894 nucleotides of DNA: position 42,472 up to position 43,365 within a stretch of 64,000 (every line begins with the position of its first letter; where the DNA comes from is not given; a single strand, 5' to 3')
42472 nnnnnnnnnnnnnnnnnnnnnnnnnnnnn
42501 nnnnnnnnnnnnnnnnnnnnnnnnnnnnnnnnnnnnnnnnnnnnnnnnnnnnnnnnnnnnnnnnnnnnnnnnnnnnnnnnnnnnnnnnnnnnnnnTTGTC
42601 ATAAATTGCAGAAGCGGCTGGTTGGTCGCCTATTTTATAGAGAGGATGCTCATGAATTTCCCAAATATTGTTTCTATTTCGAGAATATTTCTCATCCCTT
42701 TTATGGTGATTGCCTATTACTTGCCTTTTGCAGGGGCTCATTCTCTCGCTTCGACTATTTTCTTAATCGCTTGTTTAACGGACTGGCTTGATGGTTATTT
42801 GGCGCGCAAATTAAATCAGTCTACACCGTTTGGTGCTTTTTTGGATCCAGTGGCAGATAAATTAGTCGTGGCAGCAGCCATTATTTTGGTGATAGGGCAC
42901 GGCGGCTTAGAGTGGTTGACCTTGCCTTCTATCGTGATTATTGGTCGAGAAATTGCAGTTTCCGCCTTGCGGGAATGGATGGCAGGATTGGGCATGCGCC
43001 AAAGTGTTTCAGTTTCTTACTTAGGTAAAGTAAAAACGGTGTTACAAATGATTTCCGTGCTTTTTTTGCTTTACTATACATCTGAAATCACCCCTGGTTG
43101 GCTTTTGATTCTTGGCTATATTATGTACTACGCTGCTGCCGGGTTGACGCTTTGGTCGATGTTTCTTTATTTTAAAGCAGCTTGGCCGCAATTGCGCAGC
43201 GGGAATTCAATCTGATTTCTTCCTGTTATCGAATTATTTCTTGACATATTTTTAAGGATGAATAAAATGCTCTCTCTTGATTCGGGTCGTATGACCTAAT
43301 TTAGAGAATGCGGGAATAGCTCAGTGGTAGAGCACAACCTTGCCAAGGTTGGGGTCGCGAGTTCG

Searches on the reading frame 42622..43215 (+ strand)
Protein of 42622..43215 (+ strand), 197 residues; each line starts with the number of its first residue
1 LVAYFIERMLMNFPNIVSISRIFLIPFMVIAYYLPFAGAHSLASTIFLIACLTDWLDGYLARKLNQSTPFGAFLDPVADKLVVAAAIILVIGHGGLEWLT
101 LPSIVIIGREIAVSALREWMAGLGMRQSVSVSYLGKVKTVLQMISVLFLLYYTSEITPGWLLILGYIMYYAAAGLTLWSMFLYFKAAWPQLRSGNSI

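Call 21: find_related_loci(query=window:42622-43215:+, collection=genome_contigs, flank=10000)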
Query window:42622-43215:+ (197 aa) in genome_contigs; peptide patterns used: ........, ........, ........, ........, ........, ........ (x = any residue, [..] = any of these).
600 stretches matched a pattern (row limit reached: there are more); 599 encode a relative of the query (tblastn E <= 1e-3); the best 80 are kept; 80 distinct loci.
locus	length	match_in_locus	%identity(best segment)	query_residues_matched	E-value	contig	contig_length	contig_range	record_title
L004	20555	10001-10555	56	7-194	6e-64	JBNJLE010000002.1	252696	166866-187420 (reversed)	MAG: Pseudomonadota bacterium isolate BLK102-1 2, whole genome shotgun sequence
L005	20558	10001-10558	55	11-196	3e-63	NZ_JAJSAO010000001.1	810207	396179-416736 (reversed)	Microbulbifer zhoushanensis strain TT30 NODE_1_length_810207_cov_309.429321, whole genome shotgun sequence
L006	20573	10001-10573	54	1-192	1e-62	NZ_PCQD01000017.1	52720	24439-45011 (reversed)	Pseudomonas sp. MYb185 MYb185_17, whole genome shotgun sequence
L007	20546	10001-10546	57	7-191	5e-62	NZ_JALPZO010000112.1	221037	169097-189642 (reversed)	Vreelandella olivaria strain TC10 NODE_2_length_221037_cov_41.4676_ID_3, whole genome shotgun sequence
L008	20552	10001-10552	54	11-196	2e-62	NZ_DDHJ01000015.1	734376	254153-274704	MAG: Pseudomonas sp. UBA1879 UBA1879_contig_33, whole genome shotgun sequence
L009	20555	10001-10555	55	4-191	5e-62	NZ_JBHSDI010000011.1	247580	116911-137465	Marinobacter lacisalsi strain CECT 7297 soapdenovo_K_105_16, whole genome shotgun sequence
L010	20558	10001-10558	55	7-195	6e-62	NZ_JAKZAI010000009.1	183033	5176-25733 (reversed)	Marinobacter goseongensis strain KCTC 12515 contig9, whole genome shotgun sequence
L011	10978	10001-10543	54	11-192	6e-62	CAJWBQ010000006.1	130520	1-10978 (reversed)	MAG TPA_asm: uncultured Cellvibrionales bacterium isolate SRR5469033_bin.40_MetaBAT_v2.12.1_MAG genome assembly, contig:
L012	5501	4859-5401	57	11-192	1e-61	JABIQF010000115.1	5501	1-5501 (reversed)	MAG: Cellvibrionales bacterium isolate SI072_bin135 k141_240810, whole genome shotgun sequence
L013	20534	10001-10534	58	11-191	4e-61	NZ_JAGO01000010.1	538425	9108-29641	Carnimonas nigrificans ATCC BAA-78 L881DRAFT_scaffold00001.1_C, whole genome shotgun sequence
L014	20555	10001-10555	53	10-196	4e-61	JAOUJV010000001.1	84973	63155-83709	MAG: Gammaproteobacteria bacterium isolate 8_1_Jan_SF_Bin19 8_1_Jan_SF_Bin19_scaffold_98_c1, whole genome shotgun sequen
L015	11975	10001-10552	53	11-196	5e-61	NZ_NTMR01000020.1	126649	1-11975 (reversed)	Pseudomonas abyssi strain MT5 contig20, whole genome shotgun sequence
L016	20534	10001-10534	58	11-191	1e-60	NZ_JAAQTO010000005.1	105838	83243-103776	Billgrantia bachuensis strain DX6 contig5, whole genome shotgun sequence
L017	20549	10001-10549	55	11-193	1e-60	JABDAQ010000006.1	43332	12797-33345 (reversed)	MAG: Gammaproteobacteria bacterium isolate BWOrgHeat_Nextera62_MAG1 3300020662.a:Ga0206946_1049, whole genome shotgun se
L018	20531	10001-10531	58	11-187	1e-60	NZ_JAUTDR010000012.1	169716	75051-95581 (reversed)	Haliea sp. E1-2-M8 Scaffold12, whole genome shotgun sequence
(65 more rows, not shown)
